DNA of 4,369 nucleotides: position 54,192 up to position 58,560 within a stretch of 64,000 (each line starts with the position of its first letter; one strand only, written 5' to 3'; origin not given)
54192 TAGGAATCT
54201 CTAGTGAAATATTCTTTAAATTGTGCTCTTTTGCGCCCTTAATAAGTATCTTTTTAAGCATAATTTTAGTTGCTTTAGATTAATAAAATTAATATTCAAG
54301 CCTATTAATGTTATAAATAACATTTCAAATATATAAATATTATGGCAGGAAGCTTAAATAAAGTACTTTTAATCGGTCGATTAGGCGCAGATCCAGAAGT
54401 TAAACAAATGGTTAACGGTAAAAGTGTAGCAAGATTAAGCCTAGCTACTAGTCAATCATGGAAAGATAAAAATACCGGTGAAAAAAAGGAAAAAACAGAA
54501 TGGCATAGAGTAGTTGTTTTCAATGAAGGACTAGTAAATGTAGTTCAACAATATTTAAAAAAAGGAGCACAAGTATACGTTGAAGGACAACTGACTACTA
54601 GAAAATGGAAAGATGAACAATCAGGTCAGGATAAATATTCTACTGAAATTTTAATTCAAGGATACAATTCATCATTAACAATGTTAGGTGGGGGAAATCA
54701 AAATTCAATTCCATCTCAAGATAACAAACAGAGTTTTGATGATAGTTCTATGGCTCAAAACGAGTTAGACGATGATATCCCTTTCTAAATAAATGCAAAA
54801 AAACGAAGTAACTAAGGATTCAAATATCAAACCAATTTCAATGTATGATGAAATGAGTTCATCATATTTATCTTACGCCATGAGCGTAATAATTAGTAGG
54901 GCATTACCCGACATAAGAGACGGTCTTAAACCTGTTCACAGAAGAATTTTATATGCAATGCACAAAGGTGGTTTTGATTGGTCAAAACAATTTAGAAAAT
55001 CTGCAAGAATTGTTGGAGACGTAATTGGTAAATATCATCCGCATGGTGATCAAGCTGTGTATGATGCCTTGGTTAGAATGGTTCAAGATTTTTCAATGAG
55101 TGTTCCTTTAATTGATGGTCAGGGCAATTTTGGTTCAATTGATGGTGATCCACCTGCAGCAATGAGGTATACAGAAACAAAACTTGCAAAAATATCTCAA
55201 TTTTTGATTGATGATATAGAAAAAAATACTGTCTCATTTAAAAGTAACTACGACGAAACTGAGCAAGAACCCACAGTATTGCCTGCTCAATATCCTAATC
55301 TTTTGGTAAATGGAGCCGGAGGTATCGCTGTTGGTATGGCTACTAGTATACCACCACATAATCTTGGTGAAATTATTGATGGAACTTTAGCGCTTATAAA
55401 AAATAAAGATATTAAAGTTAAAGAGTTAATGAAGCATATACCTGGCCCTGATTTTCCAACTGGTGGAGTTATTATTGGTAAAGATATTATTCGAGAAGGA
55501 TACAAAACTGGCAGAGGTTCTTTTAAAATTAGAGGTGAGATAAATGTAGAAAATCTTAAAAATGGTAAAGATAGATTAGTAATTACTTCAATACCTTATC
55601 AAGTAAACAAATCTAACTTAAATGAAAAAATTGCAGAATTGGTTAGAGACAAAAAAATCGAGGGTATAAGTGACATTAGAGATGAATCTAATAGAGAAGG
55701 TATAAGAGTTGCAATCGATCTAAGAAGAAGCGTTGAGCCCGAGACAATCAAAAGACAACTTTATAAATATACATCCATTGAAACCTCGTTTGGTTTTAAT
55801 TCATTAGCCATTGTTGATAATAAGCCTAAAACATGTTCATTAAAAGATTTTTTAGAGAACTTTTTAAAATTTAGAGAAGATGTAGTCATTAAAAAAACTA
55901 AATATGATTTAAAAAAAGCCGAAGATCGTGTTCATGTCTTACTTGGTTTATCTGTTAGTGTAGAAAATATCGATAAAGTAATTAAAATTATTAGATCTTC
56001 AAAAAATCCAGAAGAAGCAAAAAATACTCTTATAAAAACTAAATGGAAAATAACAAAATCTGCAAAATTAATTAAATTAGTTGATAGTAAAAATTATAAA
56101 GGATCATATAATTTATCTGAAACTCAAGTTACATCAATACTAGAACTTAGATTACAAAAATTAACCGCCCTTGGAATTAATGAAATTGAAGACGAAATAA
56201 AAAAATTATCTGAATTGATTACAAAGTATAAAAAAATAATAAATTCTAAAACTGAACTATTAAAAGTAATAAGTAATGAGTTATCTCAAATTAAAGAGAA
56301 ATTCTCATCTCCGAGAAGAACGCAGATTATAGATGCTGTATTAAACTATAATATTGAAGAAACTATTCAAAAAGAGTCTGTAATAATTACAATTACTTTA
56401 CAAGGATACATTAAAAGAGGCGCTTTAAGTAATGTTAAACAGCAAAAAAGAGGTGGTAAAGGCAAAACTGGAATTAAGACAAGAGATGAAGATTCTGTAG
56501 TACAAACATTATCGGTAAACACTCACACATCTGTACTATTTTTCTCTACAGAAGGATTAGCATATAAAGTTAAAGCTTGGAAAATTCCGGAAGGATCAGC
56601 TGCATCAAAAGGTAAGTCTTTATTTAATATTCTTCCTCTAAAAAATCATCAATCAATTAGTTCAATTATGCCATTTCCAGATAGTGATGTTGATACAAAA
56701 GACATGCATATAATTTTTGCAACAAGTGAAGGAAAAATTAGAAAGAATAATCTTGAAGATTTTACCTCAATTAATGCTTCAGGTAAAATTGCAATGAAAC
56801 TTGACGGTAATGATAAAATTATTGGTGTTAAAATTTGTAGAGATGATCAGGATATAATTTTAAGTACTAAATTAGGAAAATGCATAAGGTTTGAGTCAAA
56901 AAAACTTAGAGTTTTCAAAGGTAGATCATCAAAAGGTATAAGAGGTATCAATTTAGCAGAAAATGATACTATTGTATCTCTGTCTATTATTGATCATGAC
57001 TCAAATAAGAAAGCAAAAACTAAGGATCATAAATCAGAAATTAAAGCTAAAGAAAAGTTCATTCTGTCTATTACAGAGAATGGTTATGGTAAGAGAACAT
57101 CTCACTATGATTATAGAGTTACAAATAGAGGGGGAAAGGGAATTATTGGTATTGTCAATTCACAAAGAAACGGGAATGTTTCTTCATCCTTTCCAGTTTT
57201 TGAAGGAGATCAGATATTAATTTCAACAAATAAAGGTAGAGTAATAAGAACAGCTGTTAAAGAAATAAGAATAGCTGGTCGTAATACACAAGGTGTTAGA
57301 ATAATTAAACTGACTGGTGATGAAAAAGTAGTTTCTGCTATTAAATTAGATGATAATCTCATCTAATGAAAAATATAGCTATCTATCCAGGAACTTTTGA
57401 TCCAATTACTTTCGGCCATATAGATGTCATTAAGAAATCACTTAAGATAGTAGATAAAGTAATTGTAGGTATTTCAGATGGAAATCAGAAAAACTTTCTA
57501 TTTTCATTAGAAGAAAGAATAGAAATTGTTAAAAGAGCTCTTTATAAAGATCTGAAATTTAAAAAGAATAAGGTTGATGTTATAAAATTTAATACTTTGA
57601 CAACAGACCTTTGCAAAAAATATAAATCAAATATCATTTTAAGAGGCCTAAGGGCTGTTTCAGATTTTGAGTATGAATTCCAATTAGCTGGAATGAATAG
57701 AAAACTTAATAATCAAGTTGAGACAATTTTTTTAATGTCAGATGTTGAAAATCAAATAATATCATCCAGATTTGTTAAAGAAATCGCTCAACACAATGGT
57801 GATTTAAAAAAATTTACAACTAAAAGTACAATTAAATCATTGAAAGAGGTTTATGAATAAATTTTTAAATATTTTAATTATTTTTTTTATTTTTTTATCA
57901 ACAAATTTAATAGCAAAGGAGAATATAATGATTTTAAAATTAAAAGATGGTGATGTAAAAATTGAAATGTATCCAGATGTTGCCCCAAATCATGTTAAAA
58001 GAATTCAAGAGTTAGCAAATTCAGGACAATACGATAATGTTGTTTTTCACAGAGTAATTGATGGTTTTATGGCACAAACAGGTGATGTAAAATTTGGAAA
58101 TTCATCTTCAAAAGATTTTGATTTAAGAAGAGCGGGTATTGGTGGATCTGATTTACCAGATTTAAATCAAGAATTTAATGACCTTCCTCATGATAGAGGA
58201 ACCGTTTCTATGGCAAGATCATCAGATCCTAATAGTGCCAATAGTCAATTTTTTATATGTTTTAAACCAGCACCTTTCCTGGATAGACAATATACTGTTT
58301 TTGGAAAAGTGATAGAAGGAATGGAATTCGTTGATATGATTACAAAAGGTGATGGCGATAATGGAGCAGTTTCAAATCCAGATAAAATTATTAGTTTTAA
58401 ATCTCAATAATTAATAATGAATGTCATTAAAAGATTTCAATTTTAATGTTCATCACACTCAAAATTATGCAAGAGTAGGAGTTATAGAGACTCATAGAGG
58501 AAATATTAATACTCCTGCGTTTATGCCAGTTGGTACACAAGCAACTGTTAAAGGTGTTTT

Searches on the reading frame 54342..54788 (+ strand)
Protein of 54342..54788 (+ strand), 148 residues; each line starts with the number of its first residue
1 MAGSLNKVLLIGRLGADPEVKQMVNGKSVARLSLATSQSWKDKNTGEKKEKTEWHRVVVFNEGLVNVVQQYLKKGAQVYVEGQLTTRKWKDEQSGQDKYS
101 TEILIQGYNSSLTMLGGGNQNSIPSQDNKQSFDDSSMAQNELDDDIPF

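Call 22: search_protein_families(library=pfam, proteins=[window:54342-54788:+], max_evalue=0.0001)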
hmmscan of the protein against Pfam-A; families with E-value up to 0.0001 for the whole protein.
window:54342-54788:+ (148 aa): 1 family
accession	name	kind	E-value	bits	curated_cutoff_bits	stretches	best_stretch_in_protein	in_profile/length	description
PF00436.31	SSB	-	1.2e-36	125.4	26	1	5-106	1-99/104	Single-strand binding protein family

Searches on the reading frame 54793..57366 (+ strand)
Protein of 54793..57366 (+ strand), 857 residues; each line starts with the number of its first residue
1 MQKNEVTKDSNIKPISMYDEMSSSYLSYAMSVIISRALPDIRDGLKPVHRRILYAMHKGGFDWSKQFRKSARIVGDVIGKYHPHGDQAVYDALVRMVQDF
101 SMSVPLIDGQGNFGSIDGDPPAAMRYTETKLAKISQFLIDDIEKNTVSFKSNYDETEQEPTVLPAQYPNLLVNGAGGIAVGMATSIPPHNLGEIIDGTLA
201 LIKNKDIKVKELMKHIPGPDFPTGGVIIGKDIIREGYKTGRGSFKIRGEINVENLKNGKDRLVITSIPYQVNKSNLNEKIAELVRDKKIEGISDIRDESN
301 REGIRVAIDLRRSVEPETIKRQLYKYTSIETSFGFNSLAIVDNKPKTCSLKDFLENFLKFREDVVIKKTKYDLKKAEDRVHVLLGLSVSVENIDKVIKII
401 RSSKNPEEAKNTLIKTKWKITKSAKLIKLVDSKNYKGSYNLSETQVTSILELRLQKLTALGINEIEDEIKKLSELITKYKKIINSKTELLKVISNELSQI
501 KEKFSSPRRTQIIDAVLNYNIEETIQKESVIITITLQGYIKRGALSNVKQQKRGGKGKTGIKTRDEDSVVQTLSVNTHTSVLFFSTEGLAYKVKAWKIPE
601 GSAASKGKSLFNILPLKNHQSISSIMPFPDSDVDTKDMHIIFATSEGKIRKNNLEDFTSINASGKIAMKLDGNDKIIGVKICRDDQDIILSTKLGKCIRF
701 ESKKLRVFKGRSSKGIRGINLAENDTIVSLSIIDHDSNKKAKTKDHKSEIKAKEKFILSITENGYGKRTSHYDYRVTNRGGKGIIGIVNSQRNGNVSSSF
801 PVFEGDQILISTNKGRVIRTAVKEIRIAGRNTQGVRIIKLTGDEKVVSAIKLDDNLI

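Call 22: search_protein_families(library=pfam, proteins=[window:54793-57366:+], max_evalue=0.0001)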
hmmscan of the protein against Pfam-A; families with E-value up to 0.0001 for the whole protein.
window:54793-57366:+ (857 aa): 2 families
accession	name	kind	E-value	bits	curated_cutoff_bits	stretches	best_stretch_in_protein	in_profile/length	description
PF00521.26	DNA_topoisoIV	-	1.4e-161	538.6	31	1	36-497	1-431/432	DNA gyrase/topoisomerase IV, subunit A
PF03989.18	DNA_gyraseA_C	-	3.4e-59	196.5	27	5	806-851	1-46/48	DNA gyrase C-terminal domain, beta-propeller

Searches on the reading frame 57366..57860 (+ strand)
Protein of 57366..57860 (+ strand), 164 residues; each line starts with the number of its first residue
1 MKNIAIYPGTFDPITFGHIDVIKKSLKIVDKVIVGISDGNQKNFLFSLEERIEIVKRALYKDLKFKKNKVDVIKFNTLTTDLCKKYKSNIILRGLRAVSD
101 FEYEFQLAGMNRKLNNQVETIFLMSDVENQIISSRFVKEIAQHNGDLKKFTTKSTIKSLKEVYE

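Call 22: search_protein_families(library=pfam, proteins=[window:57366-57860:+], max_evalue=0.0001)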
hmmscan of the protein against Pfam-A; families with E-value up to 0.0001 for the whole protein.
window:57366-57860:+ (164 aa): 1 family
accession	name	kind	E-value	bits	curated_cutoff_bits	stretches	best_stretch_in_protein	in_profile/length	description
PF01467.32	CTP_transf_like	-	7.1e-24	85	21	1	6-139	1-132/133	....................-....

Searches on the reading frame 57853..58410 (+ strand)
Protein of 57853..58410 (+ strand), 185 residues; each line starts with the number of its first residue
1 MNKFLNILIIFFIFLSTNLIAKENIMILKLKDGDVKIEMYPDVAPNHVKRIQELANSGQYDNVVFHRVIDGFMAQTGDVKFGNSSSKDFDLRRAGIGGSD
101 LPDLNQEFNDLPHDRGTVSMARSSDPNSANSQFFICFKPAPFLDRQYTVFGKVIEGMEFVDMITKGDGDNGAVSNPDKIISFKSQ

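Call 22: search_protein_families(library=pfam, proteins=[window:57853-58410:+], max_evalue=0.0001)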
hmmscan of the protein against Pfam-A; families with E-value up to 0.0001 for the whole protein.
window:57853-58410:+ (185 aa): 1 family
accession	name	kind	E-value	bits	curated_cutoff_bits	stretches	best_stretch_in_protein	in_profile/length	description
PF00160.26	Pro_isomerase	-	1.1e-44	153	21.7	1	28-182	4-157/159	Cyclophilin type peptidyl-prolyl cis-trans isomerase/CLD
